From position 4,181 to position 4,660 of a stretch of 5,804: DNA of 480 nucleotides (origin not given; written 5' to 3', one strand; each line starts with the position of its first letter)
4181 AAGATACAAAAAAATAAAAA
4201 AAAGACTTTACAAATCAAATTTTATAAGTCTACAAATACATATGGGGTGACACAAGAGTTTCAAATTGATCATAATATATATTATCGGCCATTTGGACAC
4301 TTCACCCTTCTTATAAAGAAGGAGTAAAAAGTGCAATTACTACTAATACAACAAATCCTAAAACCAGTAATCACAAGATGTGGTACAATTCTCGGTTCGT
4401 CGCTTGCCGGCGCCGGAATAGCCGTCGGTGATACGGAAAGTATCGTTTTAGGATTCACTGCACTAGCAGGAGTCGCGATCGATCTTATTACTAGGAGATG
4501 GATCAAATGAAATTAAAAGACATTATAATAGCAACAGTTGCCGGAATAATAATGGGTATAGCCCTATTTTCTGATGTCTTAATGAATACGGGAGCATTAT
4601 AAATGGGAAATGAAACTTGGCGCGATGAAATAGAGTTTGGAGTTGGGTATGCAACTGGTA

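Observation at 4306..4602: Two unannotated, translationally coupled membrane-protein ORFs: a candidate holin module completing a holin/endolysin-style system in an ssDNA phage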

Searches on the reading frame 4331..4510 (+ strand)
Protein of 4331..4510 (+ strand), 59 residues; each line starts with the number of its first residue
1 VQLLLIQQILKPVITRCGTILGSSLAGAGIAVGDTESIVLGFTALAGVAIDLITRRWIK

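Call 3: search_protein_families(library=pfam, proteins=[window:4331-4510:+], max_evalue=0.1)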
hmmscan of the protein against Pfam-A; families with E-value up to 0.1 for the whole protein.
window:4331-4510:+ (59 aa): 0 families

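Call 4: search_protein_families(library=phrogs, proteins=[window:4331-4510:+], max_evalue=0.1)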
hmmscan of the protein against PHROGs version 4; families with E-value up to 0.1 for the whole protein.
window:4331-4510:+ (59 aa): 0 families

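Call 14: find_homologous_proteins(query=window:4331-4507:+, max_evalue=10)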
Query seq(59 aa) (59 aa): 5 proteins with E <= 10 among 5 candidates.
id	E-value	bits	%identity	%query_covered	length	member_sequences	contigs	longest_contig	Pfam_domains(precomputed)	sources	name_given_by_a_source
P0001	3.7e-26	107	97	98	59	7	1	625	-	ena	-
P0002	5.4e-25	103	90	81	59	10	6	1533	-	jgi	-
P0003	2.6e-23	98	86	100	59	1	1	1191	-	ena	-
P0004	1.7e-17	80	66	100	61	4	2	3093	-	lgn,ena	-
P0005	5.0e-13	66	90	68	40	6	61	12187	-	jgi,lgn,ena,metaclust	jgi:hypothetical protein|metaclust:\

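Call 61: find_homologous_proteins(query=A1, max_evalue=0.01)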
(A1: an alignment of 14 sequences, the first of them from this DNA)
Query A1 (14 sequences) (59 aa, profile of the alignment): 48 proteins with E <= 0.01 among 8000 candidates.
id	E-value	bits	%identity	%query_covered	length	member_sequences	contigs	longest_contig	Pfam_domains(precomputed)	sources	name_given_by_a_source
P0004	1.4e-18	84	66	100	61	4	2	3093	-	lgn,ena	-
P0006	1.7e-18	84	29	88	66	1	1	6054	-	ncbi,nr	ncbi:hypothetical protein [Rhizobium phage RHph_X92]|nr:hypothetical protein [Rhizobium phage RHph_X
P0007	3.4e-18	83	29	88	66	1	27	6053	-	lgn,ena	-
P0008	1.2e-17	81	43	36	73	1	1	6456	-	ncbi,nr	ncbi:hypothetical protein [Tortoise microvirus 71]|nr:hypothetical protein [Tortoise microvirus 71]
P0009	2.5e-17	80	-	-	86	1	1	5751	-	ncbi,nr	ncbi:hypothetical protein [Tortoise microvirus 46]|nr:hypothetical protein [Tortoise microvirus 46]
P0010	3.2e-17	79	-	-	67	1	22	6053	-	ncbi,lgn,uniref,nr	ncbi:hypothetical protein [Rhizobium phage RHph_X94]|uniref:hypothetical protein n=1 Tax=Thermoanaer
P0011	5.4e-17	79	-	-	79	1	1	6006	-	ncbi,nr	ncbi:hypothetical protein EVB83_006 [Rhizobium phage RHph_Y2]|nr:hypothetical protein EVB83_006 [Rhi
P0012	3.3e-16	76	39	44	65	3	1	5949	-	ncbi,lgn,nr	ncbi:hypothetical protein [Flyfo microvirus Tbat2_105]|nr:hypothetical protein [Flyfo microvirus Tba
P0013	3.4e-16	76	52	36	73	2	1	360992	-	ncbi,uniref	ncbi:MAG TPA: hypothetical protein VIL88_12095 [Devosia sp.]|uniref:hypothetical protein n=1 Tax=Dev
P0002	5.5e-16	76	90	81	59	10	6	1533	-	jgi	-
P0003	8.9e-16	75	86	100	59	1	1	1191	-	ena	-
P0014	1.6e-15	74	-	-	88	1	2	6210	PF23987.2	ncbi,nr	ncbi:hypothetical protein EVB46_003 [Rhizobium phage RHph_TM32]|nr:hypothetical protein EVB45_003 [R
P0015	2.9e-15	73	-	-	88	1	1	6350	-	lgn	-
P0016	2.9e-15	73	-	-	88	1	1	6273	PF23987.2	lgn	-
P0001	4.9e-15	72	97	98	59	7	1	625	-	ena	-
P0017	1.1e-14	71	-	-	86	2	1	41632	PF23987.2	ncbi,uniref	ncbi:hypothetical protein [Rhizobium sp.]|uniref:hypothetical protein n=1 Tax=Rhizobium sp. TaxID=39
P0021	1.7e-14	71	-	-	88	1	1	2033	PF23987.2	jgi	jgi:hypothetical protein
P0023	6.1e-14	69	-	-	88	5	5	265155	PF23987.2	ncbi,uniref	ncbi:hypothetical protein ACCT14_25355 [Rhizobium brockwellii]|uniref:hypothetical protein n=1 Tax=R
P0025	1.7e-13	68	-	-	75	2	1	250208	PF23987.2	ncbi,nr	ncbi:hypothetical protein HJB93_19960 [Rhizobium sp. NLR12b]|nr:hypothetical protein [Rhizobium sp. 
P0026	1.0e-12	65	-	-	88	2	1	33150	PF23987.2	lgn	-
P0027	1.3e-12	65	-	-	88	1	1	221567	PF23987.2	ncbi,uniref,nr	ncbi:hypothetical protein [Rhizobium sp. MHM7A]|uniref:hypothetical protein n=1 Tax=Rhizobium sp. MH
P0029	2.8e-12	64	-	-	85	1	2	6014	PF23987.2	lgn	-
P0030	5.3e-12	63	-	-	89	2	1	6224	PF23987.2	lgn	-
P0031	6.3e-12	63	-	-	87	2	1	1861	PF23987.2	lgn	-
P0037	9.2e-11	59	-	-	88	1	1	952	PF23987.2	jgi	jgi:hypothetical protein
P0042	4.4e-10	57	-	-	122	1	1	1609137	PF23987.2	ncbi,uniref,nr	ncbi:hypothetical protein [Rhizobium sp. BG4]|uniref:Pam3-gp28 family putative phage holin n=1 Tax=R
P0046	1.7e-9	55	-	-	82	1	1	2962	PF23987.2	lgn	-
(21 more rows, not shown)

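Call 62: search_protein_families(library=pfam, proteins=[P0014, P0042, P0017, P0025, P0029, P0006, P0010, P0008, P0012, P0013], max_evalue=1)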
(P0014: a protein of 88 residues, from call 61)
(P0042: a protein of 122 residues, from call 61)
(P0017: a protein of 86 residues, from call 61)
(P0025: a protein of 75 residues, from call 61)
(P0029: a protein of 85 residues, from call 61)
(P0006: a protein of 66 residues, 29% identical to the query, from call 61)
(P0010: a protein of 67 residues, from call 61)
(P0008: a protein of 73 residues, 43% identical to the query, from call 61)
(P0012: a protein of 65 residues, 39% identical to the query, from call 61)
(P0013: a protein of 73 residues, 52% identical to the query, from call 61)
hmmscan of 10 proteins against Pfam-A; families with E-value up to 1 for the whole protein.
P0014 (88 aa): 2 families
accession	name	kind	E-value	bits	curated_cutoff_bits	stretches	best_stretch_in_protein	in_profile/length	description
PF23987.1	Phage_holin_10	-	1.3e-05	25.6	27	1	16-67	4-52/52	Bacteriophage holin Pam3 gp28 family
PF19814.4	DUF6297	-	0.0016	17.7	29.8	1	6-72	50-117/375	Family of unknown function (DUF6297)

P0042 (122 aa): 1 family
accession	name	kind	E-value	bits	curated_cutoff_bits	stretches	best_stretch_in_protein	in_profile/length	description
PF23987.1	Phage_holin_10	-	1.5e-06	28.6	27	1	16-67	4-52/52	Bacteriophage holin Pam3 gp28 family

P0017 (86 aa): 2 families
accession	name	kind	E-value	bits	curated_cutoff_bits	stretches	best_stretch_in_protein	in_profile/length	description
PF23987.1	Phage_holin_10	-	5.4e-06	26.8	27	1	14-65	4-52/52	Bacteriophage holin Pam3 gp28 family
PF19814.4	DUF6297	-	0.001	18.4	29.8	1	4-70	50-117/375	Family of unknown function (DUF6297)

P0025 (75 aa): 2 families
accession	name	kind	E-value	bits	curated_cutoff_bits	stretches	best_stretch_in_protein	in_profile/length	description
PF23987.1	Phage_holin_10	-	9.1e-07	29.3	27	1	3-54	4-52/52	Bacteriophage holin Pam3 gp28 family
PF19814.4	DUF6297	-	0.033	13.4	29.8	1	3-59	61-117/375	Family of unknown function (DUF6297)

P0029 (85 aa): 3 families
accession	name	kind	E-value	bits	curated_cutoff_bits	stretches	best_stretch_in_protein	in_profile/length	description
PF23987.1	Phage_holin_10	-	1.1e-07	32.2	27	1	15-67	3-52/52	Bacteriophage holin Pam3 gp28 family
PF22306.1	PAV1-137_bromodom-like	-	0.029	14.8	27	1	20-65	13-58/115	PAV1-137, bromodomain-like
PF19706.4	DUF6203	-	0.17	12.3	26.7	1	51-70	18-37/54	Family of unknown function (DUF6203)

P0006 (66 aa): 1 family
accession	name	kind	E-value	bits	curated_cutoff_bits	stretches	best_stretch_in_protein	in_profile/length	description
PF23987.1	Phage_holin_10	-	0.05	14.1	27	1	11-60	2-48/52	Bacteriophage holin Pam3 gp28 family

P0010 (67 aa): 0 families

P0008 (73 aa): 0 families

P0012 (65 aa): 0 families

P0013 (73 aa): 2 families
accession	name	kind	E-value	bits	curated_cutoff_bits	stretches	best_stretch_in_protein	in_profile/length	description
PF11780.13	DUF3318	-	0.029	14.7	25.9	1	20-72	81-132/141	Protein of unknown function (DUF3318)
PF19344.4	TetR_C_32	-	0.094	13.3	27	1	9-72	60-120/139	Tetracyclin repressor-like, C-terminal domain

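Call 63: search_protein_families(library=ncbifam, proteins=[P0014, P0042, P0017, P0025, P0029, P0006, P0010, P0008, P0012, window:4331-4510:+], max_evalue=1)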
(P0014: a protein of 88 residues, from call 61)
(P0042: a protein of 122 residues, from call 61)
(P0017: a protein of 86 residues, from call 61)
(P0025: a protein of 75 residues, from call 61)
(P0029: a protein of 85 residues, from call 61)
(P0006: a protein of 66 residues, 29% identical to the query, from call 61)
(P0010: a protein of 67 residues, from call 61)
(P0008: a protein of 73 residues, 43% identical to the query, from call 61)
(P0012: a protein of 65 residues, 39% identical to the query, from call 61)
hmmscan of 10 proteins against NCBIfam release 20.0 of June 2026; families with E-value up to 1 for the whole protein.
P0014 (88 aa): 1 family
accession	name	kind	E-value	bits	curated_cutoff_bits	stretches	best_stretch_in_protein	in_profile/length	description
NF058661.1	cispen_AMP_AmcH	equivalog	0.11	11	370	1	21-75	61-115/458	adenylate-forming 2-oxoglutaryl-ACP ligase AmcH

P0042 (122 aa): 2 families
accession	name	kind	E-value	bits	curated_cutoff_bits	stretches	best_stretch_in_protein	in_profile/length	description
NF008180.0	PRK10929.1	equivalog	0.1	10.4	809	1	9-68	671-731/1109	miniconductance mechanosensitive channel MscM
NF000531.2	blaTEM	exception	0.12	11.8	625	1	21-83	189-250/286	TEM family class A beta-lactamase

P0017 (86 aa): 1 family
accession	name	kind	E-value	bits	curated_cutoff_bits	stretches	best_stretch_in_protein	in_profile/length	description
NF058661.1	cispen_AMP_AmcH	equivalog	0.094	11.2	370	1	22-73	64-115/458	adenylate-forming 2-oxoglutaryl-ACP ligase AmcH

P0025 (75 aa): 2 families
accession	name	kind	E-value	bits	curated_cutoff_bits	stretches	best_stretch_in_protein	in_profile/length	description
TIGR01588.1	citE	equivalog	0.054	12.6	443.4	1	32-71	179-217/288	citrate (pro-3S)-lyase subunit beta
NF058661.1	cispen_AMP_AmcH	equivalog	0.15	10.5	370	1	8-62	61-115/458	adenylate-forming 2-oxoglutaryl-ACP ligase AmcH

P0029 (85 aa): 0 families

P0006 (66 aa): 1 family
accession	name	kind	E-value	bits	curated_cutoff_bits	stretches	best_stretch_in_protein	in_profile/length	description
NF047320.1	morpho_MmpB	equivalog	0.063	13.3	34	1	16-29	20-33/39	morphogenic membrane protein MmpB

P0010 (67 aa): 1 family
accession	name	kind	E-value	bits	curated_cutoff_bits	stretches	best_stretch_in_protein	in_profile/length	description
NF047320.1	morpho_MmpB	equivalog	0.17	11.9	34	1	16-29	20-33/39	morphogenic membrane protein MmpB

P0008 (73 aa): 2 families
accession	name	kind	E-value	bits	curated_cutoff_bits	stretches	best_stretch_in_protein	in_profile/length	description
NF000531.2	blaTEM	exception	0.078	12.4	625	1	11-57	182-228/286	TEM family class A beta-lactamase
NF052603.1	penta_Alr5209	equivalog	0.12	12.4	125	1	30-64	58-92/113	Alr5209 family pentapeptide repeat protein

P0012 (65 aa): 0 families

window:4331-4510:+ (59 aa): 0 families

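Call 65: find_encoding_contigs(protein=P0042, flank=8000, max_places=3)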
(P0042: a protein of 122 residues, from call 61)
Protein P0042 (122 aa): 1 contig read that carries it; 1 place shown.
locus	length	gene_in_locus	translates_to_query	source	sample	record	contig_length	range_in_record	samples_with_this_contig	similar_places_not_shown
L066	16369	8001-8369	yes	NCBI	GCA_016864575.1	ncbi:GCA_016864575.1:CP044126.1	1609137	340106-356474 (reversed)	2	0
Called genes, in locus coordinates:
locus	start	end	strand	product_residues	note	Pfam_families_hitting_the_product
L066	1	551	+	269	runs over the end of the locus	PF01755:Glyco_transf_25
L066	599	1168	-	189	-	PF13350:Y_phosphatase3, PF03162:Y_phosphatase2, PF22741:PTP-NADK, PF22784:PTP-SAK, PF00782:DSPc (weak), PF22785:Tc-R-P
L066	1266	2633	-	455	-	PF00672:HAMP (faint), PF00512:HisKA, PF02518:HATPase_c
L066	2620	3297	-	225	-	PF00072:Response_reg, PF00486:Trans_reg_C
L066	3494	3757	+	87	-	-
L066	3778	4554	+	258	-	PF03988:DUF347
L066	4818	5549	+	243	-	PF01569:PAP2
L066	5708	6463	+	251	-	PF10613:Lig_chan-Glu_bd, PF00497:SBP_bac_3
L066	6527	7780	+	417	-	PF01266:DAO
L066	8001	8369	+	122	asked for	PF23987:Phage_holin_10 (weak)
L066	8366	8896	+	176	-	-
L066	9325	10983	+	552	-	-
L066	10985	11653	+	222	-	-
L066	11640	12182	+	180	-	-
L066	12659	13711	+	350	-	PF23343:REP_ORF2-G2P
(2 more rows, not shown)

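Call 69: search_dna_similar(query=P0029, collection=phages, mode=protein, max_evalue=10, max_rows=40, rows=spread)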
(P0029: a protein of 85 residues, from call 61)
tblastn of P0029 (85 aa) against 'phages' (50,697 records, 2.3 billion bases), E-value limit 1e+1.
Records with a match: 45; places in all: 45; records where one place covers at least 80% of the query: 25.
Best place of each record, by identity: 60-80% 3; <60% 42.
By first word of the organism name: Rhizobium 27; Flyfo 7; Mycobacterium 4; Vibrio 3; Pseudomonas 2; Pyrococcus 2.
By host as written in the record: Pteropus tonganus 7; Mycobacterium smegmatis mc2 155 4; Vibrio corallilyticus 2; Rhizobium etli T3_5 2; Rhizobium etli T1_10 2; Rhizobium etli T3_4 2; Pseudomonas aeruginosa strain PAO1 2; Rhizobium etli T1_7 1; and 23 more.
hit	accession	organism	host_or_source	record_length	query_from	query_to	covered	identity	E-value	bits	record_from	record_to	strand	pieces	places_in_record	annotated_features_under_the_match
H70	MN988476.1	Rhizobium phage RHph_TM1_7A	Rhizobium etli T1_7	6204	1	78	92%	66.7%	7e-27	107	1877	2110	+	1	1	hypothetical protein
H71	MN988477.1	Rhizobium phage RHph_TM32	Rhizobium etli N871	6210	1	78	92%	66.7%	7e-27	107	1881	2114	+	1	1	hypothetical protein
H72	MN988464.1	Rhizobium phage RHph_TM24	Rhizobium etli N113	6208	1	72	85%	70.8%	1e-26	106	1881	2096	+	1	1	hypothetical protein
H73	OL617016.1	Flyfo microvirus Tbat2_43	Pteropus tonganus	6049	1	79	93%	45.6%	4e-15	74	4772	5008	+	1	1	hypothetical protein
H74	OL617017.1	Flyfo microvirus Tbat2_83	Pteropus tonganus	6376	1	79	93%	36.7%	8e-11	61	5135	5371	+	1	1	hypothetical protein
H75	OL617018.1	Flyfo microvirus Tbat2_88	Pteropus tonganus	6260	1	78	92%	37.2%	7e-11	62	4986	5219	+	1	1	hypothetical protein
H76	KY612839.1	Vibrio phage pVco-5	Vibrio corallilyticus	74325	16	82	79%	39.7%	4e+0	31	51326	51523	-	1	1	virion-encapsulated RNA polymerase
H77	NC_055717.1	Vibrio phage pVco-5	Vibrio corallilyticus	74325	16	82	79%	39.7%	4e+0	31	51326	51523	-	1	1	virion RNA polymerase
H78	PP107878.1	Vibrio phage pVco-7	Vibrio coralliilyticus 58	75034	16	82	79%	39.7%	4e+0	31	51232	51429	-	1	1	hypothetical protein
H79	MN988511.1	Rhizobium phage RHph_Y2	Rhizobium etli N741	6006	5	73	81%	37.1%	4e+0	31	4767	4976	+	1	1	hypothetical protein (x2)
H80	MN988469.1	Rhizobium phage RHph_TM3_3_5A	Rhizobium etli T3_5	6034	5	73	81%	37.1%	4e+0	31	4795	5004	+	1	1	hypothetical protein (x2)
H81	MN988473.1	Rhizobium phage RHph_TM1_10B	Rhizobium etli T1_10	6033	5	73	81%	37.1%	4e+0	31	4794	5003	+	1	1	hypothetical protein (x2)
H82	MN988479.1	Rhizobium phage RHph_TM15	Rhizobium phaseoli R620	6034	5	73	81%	37.1%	4e+0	31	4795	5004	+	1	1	hypothetical protein (x2)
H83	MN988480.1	Rhizobium phage RHph_TM1_10A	Rhizobium etli T1_10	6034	5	73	81%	37.1%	4e+0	31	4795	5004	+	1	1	hypothetical protein (x2)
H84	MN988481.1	Rhizobium phage RHph_TM3_4A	Rhizobium etli T3_4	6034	5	73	81%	37.1%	4e+0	31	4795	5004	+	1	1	hypothetical protein (x2)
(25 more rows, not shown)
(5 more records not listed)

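Call 77: search_protein_representatives(alignment_id=A4)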
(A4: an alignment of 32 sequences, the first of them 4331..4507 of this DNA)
Query: 32 sequences, 70 profile positions. Proteins with E-value up to 0.001 (for the whole library): 558; up to 1e-10: 98; up to 1e-30: 0. The best 150 are listed.
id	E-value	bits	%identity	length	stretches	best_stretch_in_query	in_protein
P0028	2.3e-23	97.6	-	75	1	1-69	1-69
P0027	3.8e-22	93.7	-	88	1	1-70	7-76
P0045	2.4e-21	91.1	-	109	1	5-68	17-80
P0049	1.6e-19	85.2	-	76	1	1-69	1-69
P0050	4.6e-19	83.8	-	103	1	1-69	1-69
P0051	7.8e-19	83.0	-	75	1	1-70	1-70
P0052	6.0e-18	80.2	-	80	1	1-69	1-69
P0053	6.8e-18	80.0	-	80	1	1-68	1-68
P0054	1.1e-16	76.2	-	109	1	1-68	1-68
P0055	2.4e-16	75.1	-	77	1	4-69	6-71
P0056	7.8e-16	73.4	-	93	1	5-69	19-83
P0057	1.1e-15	73.0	-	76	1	1-67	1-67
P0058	1.6e-15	72.5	-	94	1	1-65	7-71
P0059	2.3e-15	71.9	-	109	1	2-66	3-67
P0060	3.9e-15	71.2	-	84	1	5-69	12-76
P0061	5.9e-15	70.6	-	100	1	1-69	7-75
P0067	7.1e-15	70.3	-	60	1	2-61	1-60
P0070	1.3e-14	69.5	-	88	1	2-64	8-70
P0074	3.7e-14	68.0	-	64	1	2-59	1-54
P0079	1.1e-13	66.5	-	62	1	1-60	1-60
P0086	3.8e-13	64.8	-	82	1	3-67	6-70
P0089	5.7e-13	64.3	-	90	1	1-69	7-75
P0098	3.5e-12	61.7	-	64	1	1-62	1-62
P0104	5.7e-12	61.0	-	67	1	1-62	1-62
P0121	2.3e-11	59.1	-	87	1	1-66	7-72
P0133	4.9e-11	58.1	-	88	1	3-64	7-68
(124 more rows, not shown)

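Call 79: predict_structure(alignment_id=A4)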
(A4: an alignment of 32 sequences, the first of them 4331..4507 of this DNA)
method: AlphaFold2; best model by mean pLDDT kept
length: 59 residues; sequences in the alignment: 32
mean_pLDDT: 67.6   pTM: 0.36
mean pLDDT of the five models: 67.6, 67.5, 60.6, 58.2, 57.2
residues with pLDDT >= 90: 0; 70-90: 22; 50-70: 36; < 50: 1
segments of 3 or more residues with pLDDT < 50: none
pLDDT, mean of each block of 10 residues (from residue 1): 63 69 70 69 73 61
secondary structure, 60 per line:
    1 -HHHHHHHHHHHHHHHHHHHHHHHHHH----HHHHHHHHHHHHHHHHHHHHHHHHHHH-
elements in order: H2-27 H32-58

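Call 81: search_protein_families(library=pfam, alignment_id=A5, max_evalue=0.01)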
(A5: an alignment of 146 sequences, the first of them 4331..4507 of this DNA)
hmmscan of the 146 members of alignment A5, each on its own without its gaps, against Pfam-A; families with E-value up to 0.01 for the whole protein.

A. member 1, window:4331-4507:+ (59 aa): 0 families

B. families by the number of members that match (of 146 scanned): 5 families
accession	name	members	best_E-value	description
PF23987.1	Phage_holin_10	25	3e-06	Bacteriophage holin Pam3 gp28 family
PF20177.3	DUF6542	1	0.0011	Domain of unknown function (DUF6542)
PF22452.1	BF9343_1606-like_C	1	0.0019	BF9343_1606-like, C-terminal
PF00528.27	BPD_transp_1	1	0.0022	Binding-protein-dependent transport system inner membrane component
PF22784.1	PTP-SAK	1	0.0065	Swiss Army Knife protein, DSP-PTPase phosphatase domain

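Call 84: find_homologous_proteins(query=A6, max_evalue=0.001)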
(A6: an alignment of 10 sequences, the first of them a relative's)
Query A6 (10 sequences) (88 aa, profile of the alignment): 49 proteins with E <= 0.001 among 8000 candidates.
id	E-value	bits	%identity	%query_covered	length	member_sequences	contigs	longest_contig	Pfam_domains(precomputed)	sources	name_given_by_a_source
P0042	8.4e-36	139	48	91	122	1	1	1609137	PF23987.2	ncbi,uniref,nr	ncbi:hypothetical protein [Rhizobium sp. BG4]|uniref:Pam3-gp28 family putative phage holin n=1 Tax=R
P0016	2.4e-35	138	44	75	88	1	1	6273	PF23987.2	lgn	-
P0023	3.1e-35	137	42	89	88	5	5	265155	PF23987.2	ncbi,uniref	ncbi:hypothetical protein ACCT14_25355 [Rhizobium brockwellii]|uniref:hypothetical protein n=1 Tax=R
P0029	6.3e-35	137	49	76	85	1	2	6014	PF23987.2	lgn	-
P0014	9.4e-35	136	44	75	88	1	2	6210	PF23987.2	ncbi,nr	ncbi:hypothetical protein EVB46_003 [Rhizobium phage RHph_TM32]|nr:hypothetical protein EVB45_003 [R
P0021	1.0e-34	136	47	75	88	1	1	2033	PF23987.2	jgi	jgi:hypothetical protein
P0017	1.3e-34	136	44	89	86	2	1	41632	PF23987.2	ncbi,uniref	ncbi:hypothetical protein [Rhizobium sp.]|uniref:hypothetical protein n=1 Tax=Rhizobium sp. TaxID=39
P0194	6.8e-34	133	43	90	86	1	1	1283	PF23987.2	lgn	-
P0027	7.6e-34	133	44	75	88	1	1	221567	PF23987.2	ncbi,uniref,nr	ncbi:hypothetical protein [Rhizobium sp. MHM7A]|uniref:hypothetical protein n=1 Tax=Rhizobium sp. MH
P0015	8.3e-34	133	39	86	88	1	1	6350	-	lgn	-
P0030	8.4e-34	133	48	76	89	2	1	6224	PF23987.2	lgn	-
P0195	1.9e-33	132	42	90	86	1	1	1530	PF23987.2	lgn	-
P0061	2.1e-33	132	40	92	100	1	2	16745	-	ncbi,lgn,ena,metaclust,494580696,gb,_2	metaclust:\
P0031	2.3e-33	131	51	72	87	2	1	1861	PF23987.2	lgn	-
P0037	3.5e-33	131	42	89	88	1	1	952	PF23987.2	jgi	jgi:hypothetical protein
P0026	4.4e-33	131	44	75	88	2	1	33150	PF23987.2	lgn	-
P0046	1.1e-32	129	43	77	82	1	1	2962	PF23987.2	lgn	-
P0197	1.8e-32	129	46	76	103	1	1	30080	PF23987.2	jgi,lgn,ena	-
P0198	7.0e-32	127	41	90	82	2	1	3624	PF23987.2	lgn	-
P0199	2.9e-31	125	43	86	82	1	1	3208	PF23987.2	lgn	-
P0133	3.6e-31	124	100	100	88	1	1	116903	PF23987.2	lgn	-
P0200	9.4e-31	123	44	83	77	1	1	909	PF23987.2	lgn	-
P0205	4.4e-29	118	46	90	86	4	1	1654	PF23987.2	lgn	-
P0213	7.4e-28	114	40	97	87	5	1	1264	PF23987.2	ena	-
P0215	2.3e-27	112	35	93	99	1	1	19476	-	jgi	jgi:hypothetical protein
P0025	4.9e-27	111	49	63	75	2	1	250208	PF23987.2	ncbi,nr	ncbi:hypothetical protein HJB93_19960 [Rhizobium sp. NLR12b]|nr:hypothetical protein [Rhizobium sp. 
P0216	3.7e-26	108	50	73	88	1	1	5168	PF23987.2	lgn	-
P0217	1.6e-25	106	51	65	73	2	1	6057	PF23987.2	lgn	-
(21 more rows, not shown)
